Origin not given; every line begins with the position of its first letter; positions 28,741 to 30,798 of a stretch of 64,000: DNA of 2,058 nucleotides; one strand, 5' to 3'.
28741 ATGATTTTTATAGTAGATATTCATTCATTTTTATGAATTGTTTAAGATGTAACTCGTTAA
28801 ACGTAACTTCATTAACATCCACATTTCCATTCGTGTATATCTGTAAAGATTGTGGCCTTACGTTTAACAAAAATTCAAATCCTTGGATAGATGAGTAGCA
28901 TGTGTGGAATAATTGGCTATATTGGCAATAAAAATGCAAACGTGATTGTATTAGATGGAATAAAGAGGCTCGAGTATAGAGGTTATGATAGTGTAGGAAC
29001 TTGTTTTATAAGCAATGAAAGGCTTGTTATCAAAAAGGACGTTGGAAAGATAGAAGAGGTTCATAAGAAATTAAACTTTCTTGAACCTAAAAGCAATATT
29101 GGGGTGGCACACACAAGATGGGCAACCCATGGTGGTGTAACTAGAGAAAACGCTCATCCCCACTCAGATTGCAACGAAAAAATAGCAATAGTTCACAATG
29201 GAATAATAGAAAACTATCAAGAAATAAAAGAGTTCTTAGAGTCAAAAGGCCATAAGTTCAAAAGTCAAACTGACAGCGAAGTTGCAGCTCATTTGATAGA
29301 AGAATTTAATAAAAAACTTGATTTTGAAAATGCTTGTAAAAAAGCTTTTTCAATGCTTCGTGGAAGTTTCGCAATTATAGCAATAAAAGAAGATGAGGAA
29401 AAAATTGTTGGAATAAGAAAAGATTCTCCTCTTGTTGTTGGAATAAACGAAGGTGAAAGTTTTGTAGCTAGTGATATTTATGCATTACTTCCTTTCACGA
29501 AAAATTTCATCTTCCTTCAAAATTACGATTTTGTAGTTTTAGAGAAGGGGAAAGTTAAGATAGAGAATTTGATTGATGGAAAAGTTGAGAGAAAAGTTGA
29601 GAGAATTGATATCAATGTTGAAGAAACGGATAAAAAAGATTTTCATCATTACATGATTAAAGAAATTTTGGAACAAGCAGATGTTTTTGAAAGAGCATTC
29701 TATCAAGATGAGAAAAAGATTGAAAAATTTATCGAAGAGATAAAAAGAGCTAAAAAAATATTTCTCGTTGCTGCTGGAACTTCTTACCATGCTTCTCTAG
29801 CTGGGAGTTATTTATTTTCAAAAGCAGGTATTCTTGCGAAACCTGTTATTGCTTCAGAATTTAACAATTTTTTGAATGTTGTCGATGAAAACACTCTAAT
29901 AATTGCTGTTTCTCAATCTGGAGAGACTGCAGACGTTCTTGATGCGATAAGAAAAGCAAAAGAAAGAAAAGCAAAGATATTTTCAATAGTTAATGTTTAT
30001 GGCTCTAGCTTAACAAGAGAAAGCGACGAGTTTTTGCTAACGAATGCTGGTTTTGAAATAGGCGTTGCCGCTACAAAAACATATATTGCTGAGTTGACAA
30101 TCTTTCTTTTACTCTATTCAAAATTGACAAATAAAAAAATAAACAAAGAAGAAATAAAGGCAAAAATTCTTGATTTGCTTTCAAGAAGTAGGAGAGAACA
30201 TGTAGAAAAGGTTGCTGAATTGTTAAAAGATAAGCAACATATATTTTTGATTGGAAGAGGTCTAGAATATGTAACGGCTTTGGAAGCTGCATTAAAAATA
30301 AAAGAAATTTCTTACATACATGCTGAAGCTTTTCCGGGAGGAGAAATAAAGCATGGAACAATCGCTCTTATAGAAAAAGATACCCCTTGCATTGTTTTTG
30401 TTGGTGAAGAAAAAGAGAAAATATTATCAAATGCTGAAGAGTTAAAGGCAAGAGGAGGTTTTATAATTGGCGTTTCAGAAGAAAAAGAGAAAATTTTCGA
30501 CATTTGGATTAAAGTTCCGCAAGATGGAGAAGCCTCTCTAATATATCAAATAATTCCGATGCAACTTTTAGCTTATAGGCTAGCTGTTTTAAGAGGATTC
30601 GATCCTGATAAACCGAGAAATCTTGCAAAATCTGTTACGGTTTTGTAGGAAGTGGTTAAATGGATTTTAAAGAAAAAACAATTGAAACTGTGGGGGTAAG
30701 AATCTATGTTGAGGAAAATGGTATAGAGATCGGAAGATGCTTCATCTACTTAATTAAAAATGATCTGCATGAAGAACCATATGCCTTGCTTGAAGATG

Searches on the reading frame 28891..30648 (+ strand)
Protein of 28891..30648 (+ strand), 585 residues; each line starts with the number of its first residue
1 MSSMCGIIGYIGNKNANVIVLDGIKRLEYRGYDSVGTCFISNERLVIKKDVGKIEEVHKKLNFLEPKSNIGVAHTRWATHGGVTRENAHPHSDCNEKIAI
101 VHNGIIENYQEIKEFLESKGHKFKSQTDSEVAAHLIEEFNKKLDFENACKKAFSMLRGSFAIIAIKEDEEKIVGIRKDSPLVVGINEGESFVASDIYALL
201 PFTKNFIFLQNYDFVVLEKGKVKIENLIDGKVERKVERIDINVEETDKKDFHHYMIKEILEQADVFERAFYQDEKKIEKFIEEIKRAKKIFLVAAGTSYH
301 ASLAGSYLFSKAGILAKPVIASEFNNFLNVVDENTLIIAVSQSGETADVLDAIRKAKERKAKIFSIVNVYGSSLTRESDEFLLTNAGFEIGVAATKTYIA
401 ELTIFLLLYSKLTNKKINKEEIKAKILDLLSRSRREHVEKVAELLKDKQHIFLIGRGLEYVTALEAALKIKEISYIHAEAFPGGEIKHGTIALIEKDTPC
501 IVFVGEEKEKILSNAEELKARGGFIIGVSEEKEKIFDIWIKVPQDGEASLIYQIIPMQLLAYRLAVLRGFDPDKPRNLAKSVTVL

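Call 103: search_protein_families(library=pfam, proteins=[window:28891-30648:+], max_evalue=0.001)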
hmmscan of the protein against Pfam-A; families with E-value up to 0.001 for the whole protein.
window:28891-30648:+ (585 aa): 4 families
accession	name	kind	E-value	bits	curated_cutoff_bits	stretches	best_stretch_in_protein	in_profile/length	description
PF01380.27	SIS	-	2.8e-48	163.5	25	2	284-409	2-129/131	SIS domain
PF13522.11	GATase_6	-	3.3e-21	76.1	27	1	68-195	10-130/130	Glutamine amidotransferase domain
PF13537.11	GATase_7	-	5e-18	65.7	25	1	86-200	11-122/123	Glutamine amidotransferase domain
PF13230.11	GATase_4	-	1.6e-05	24.4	23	1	66-158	69-161/272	Glutamine amidotransferases class-II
